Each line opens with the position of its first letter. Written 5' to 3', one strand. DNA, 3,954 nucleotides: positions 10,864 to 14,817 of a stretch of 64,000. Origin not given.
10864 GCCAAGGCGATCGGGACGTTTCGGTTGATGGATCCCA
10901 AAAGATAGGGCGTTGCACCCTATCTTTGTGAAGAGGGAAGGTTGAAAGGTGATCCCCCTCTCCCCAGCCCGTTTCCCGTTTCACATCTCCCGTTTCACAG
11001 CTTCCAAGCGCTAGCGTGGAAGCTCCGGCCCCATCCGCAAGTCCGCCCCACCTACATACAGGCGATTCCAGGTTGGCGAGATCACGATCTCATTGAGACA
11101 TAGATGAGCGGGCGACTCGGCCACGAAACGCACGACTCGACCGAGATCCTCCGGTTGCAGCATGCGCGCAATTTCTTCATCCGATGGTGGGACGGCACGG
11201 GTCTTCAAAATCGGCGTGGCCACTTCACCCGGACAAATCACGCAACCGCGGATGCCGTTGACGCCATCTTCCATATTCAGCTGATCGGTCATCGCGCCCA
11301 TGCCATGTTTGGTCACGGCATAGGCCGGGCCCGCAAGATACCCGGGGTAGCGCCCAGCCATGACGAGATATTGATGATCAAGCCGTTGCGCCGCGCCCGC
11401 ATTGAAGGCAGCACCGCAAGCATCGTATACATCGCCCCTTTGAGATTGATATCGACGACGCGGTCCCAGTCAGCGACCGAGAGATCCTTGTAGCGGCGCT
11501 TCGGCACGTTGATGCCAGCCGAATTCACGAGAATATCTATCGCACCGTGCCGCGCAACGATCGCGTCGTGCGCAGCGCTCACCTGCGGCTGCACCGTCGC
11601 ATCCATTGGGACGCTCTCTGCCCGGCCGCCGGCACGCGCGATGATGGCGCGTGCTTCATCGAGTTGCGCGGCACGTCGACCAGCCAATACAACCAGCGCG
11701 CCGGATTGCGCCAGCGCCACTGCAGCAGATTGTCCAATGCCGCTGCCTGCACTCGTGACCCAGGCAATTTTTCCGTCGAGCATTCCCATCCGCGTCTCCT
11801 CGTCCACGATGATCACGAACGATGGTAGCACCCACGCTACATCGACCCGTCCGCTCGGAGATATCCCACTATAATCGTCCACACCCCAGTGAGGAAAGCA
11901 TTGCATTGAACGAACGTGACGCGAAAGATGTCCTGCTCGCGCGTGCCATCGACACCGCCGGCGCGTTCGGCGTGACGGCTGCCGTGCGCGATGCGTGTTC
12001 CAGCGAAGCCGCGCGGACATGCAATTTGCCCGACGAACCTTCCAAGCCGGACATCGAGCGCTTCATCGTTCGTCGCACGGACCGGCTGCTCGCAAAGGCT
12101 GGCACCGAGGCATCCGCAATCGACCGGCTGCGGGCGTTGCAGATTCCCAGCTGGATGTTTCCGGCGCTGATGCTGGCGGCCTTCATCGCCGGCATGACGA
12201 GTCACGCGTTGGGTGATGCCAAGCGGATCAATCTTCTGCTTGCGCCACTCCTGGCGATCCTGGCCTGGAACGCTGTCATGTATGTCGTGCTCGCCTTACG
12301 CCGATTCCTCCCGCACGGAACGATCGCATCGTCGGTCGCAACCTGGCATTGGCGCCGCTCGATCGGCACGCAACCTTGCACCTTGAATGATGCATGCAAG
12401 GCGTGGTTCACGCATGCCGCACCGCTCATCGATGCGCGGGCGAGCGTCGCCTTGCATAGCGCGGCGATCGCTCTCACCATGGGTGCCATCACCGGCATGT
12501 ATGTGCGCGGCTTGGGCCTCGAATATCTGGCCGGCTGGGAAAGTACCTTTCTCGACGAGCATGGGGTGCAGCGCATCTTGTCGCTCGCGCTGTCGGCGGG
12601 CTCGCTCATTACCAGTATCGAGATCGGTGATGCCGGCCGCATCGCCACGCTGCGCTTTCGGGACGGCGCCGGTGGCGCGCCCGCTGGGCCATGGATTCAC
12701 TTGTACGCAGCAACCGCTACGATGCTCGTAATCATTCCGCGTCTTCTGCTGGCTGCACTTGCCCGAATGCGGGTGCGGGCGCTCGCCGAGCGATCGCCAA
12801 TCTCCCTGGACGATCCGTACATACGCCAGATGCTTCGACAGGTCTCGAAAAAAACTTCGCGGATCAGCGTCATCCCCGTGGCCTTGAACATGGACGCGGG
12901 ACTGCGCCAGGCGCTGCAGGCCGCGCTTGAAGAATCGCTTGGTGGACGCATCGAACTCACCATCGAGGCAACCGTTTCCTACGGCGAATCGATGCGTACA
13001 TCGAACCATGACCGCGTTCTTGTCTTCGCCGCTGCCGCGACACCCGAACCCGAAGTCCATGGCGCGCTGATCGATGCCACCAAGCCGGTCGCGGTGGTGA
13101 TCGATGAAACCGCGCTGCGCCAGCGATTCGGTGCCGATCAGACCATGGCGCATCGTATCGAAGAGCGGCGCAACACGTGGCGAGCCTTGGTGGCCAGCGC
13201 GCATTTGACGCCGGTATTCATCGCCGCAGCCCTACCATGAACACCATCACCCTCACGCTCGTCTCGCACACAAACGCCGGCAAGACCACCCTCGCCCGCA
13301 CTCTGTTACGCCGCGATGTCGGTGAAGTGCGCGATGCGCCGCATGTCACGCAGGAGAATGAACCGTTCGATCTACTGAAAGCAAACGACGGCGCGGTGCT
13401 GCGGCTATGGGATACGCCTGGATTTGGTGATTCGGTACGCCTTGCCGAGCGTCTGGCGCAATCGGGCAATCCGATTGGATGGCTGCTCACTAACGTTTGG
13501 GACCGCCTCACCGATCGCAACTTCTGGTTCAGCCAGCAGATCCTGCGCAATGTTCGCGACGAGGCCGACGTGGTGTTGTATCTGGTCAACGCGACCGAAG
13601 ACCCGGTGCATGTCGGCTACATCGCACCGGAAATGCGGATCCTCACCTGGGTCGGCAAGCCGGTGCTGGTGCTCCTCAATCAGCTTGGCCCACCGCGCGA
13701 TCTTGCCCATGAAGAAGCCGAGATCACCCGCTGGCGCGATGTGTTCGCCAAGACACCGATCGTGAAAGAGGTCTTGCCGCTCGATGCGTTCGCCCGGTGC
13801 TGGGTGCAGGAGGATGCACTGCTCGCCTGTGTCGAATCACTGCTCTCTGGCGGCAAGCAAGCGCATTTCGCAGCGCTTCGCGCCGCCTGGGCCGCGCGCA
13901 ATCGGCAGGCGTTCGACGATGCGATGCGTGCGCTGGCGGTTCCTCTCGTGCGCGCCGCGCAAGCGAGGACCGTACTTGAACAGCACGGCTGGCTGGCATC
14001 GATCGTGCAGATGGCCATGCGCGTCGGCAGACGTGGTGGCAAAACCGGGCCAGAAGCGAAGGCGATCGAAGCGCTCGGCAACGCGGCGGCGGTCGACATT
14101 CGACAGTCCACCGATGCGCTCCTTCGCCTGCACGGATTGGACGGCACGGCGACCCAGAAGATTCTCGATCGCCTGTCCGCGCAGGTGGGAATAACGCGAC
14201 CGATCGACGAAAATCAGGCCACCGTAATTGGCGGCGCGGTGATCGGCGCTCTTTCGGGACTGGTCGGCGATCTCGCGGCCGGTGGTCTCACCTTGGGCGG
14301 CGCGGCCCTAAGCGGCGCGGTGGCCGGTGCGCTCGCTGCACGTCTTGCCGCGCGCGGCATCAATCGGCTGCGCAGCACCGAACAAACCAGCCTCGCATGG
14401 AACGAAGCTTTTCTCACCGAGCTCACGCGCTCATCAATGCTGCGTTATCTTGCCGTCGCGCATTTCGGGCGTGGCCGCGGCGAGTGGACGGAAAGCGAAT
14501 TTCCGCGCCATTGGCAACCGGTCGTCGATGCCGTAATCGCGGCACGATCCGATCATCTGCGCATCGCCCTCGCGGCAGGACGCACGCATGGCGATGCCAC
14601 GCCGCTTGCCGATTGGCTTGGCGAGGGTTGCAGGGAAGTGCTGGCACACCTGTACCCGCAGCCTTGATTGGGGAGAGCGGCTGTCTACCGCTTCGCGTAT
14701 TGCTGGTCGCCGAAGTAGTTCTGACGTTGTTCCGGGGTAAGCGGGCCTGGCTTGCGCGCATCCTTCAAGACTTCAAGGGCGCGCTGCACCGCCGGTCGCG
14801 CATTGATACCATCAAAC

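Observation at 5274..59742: About 17 of ~59 loci are frame-disrupted, nonsense-interrupted or reduced to stumps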

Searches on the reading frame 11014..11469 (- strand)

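Call 35: search_protein_families(library=pfam, max_evalue=0.01, proteins=[window:11014-11469:-])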
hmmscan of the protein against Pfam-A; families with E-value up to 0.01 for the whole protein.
window:11014-11469:- (152 aa): 2 families
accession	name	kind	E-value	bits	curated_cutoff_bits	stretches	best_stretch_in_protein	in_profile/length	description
PF00106.31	adh_short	-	4.6e-06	26.7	26.6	1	38-90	138-189/195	short chain dehydrogenase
PF13561.12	adh_short_C2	-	2.9e-05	24.2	27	1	44-119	140-219/236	Enoyl-(Acyl carrier protein) reductase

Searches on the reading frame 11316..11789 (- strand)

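Call 35: search_protein_families(library=pfam, max_evalue=0.01, proteins=[window:11316-11789:-])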
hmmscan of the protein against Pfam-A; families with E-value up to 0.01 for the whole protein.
window:11316-11789:- (158 aa): 3 families
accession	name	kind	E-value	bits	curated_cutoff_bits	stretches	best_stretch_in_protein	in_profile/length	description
PF00106.31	adh_short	-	9e-35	120.4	26.6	1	7-151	1-144/195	short chain dehydrogenase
PF13561.12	adh_short_C2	-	4.9e-27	95.5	27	1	16-144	6-131/236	Enoyl-(Acyl carrier protein) reductase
PF08659.16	KR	-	8.1e-07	29.6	22.6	1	11-121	5-118/180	KR domain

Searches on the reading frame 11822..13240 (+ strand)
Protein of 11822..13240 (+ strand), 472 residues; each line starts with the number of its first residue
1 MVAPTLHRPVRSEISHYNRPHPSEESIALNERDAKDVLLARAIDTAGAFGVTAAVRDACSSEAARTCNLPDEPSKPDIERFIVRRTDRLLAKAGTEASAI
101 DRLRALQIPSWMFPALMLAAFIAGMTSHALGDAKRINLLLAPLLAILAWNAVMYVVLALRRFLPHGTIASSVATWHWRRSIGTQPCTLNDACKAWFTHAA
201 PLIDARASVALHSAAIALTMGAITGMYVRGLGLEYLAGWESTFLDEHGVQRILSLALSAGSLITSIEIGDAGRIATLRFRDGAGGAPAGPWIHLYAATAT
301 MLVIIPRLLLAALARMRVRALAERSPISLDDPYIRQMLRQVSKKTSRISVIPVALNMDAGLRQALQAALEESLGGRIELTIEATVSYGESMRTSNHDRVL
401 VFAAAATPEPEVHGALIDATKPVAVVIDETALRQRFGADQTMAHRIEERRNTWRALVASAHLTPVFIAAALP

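Call 11: search_protein_families(library=pfam, proteins=[window:11822-13240:+])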
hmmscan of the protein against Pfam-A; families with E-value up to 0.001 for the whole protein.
window:11822-13240:+ (472 aa): 1 family
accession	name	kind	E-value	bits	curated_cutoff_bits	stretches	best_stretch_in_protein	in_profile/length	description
PF11067.13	DUF2868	-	2.6e-07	30.9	26.8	1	199-350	20-172/315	Protein of unknown function (DUF2868)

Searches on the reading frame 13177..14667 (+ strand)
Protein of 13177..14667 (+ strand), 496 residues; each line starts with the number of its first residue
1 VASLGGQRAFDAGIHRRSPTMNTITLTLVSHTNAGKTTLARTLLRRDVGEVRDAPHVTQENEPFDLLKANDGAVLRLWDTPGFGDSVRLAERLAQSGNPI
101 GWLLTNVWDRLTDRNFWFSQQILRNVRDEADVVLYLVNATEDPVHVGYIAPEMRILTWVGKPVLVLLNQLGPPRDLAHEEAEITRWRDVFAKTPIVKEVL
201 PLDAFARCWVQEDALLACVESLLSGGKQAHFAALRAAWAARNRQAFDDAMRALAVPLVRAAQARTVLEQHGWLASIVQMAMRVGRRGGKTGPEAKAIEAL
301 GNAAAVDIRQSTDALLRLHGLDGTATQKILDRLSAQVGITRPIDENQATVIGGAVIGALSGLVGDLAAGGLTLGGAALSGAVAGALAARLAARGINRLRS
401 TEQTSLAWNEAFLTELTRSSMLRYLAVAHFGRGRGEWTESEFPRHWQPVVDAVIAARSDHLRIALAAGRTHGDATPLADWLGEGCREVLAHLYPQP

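Call 11: search_protein_families(library=pfam, proteins=[window:13177-14667:+])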
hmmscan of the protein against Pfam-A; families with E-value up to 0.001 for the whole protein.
window:13177-14667:+ (496 aa): 2 families
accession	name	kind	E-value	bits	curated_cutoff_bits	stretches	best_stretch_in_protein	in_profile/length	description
PF11981.13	DUF3482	-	4e-10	40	29.2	1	201-447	14-250/293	Domain of unknown function (DUF3482)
PF01926.29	MMR_HSR1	-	1.6e-09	38.3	21.9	1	28-168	4-112/113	50S ribosome-binding GTPase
